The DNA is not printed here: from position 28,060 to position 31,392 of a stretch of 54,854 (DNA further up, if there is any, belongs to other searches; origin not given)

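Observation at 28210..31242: Single polypeptide fusing a HAS/NodC-type processive GT2 synthase to LysM and a mannuronan-C5-epimerase-type beta-helix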

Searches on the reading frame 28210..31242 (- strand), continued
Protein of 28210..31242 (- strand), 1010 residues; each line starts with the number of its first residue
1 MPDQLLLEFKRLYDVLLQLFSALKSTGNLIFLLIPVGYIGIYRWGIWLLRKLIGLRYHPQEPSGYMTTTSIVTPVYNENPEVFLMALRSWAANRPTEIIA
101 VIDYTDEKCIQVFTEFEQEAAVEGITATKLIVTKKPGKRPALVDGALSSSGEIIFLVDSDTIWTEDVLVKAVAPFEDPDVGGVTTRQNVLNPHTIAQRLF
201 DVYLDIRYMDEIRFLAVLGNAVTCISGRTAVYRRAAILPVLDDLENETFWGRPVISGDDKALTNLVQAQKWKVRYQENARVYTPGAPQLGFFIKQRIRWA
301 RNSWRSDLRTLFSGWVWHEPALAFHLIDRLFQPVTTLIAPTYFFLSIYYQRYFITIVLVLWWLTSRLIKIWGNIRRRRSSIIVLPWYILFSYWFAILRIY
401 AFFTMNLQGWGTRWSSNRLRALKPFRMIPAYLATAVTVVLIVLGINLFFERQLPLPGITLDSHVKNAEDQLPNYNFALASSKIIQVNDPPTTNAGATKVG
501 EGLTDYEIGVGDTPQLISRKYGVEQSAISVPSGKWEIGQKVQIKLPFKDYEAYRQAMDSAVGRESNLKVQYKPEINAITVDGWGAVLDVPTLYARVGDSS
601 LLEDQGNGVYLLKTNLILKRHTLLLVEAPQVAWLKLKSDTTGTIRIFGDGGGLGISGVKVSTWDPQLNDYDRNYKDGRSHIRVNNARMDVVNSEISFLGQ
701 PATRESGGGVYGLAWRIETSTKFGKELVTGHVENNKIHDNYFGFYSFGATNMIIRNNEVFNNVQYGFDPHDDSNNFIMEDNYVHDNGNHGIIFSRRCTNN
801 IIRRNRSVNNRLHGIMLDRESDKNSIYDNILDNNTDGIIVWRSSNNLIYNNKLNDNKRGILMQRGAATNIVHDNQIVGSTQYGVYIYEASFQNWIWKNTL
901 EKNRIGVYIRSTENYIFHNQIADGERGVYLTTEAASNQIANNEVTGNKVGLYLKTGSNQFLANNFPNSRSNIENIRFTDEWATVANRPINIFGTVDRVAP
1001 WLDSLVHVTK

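Call 44: fold_search(model_id=the predicted structure, library=pdb)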
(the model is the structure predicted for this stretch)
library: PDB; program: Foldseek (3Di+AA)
matches with E <= 10: 1246; with E <= 0.001: 388
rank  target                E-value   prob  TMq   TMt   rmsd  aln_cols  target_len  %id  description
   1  7sp7_A                8.5e-19  1.00  0.32  0.62   7.1       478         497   18  Chlorella virus hyaluronan synthase inhibited by UDP (released 2022-04-06)
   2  9yq5_A                7.2e-18  1.00  0.32  0.61   6.5       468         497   19  Chlorella virus hyaluronan synthase bound to an inserted UDP-GlcA (released 2025-12-10)
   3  7sp8_A                9.5e-18  1.00  0.32  0.62   8.4       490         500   18  Chlorella virus Hyaluronan Synthase bound to UDP-GlcNAc (released 2022-04-06)
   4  4nk6                  2.3e-17  1.00  0.31  0.73  14.1       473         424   20  Crystal Structure of the periplasmic alginate epimerase AlgG (released 2014-01-15)
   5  9yq4_A                3.2e-17  1.00  0.32  0.63   8.5       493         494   19  Chlorella virus hyaluronan synthase bound to a proofreading UDP-GlcA (released 2025-12-10)
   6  4ozy                  7.3e-17  1.00  0.31  0.73  14.7       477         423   19  Crystal Structure of the periplasmic alginate epimerase AlgG T265N mutant (released 2015-03-04)
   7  8smp_A                9.7e-17  1.00  0.34  0.61   6.4       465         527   19  Xenopus laevis hyaluronan synthase 1, UDP-bound, gating loop inserted state (released 2024-05-01)
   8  8sne_A                1.1e-16  1.00  0.30  0.60   6.9       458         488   19  Chlorella virus Hyaluronan Synthase bound to GlcA extended GlcNAc primer and UDP (released 2024-05-01)
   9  8snc_A                1.8e-16  1.00  0.31  0.61   7.2       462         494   20  Chlorella virus Hyaluronan Synthase bound to GlcA extended GlcNAc primer (released 2024-05-01)
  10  7sp9_A                2.0e-16  1.00  0.32  0.61   8.9       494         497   18  Chlorella virus Hyaluronan Synthase in the GlcNAc-primed channel-closed state (released 2022-04-06)
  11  8smn_A                2.1e-16  1.00  0.33  0.61   5.1       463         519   18  Xenopus laevis hyaluronan synthase 1, nascent HA polymer bound state (released 2024-05-01)
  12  9kqc_A                3.2e-16  1.00  0.32  0.60   8.5       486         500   18  Chlorella virus Hyaluronan Synthase bound to VNAR (released 2025-05-14)
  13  4nk8                  5.1e-16  1.00  0.31  0.73  13.1       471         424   19  Crystal Structure of the periplasmic alginate epimerase AlgG D317A mutant (released 2014-01-15)
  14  7sp6_A                7.5e-16  1.00  0.32  0.62  14.2       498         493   19  Chlorella virus hyaluronan synthase (released 2022-04-06)
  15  8smm_A                9.8e-16  1.00  0.27  0.52  16.9       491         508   17  Xenopus laevis hyaluronan synthase 1 (released 2024-05-01)
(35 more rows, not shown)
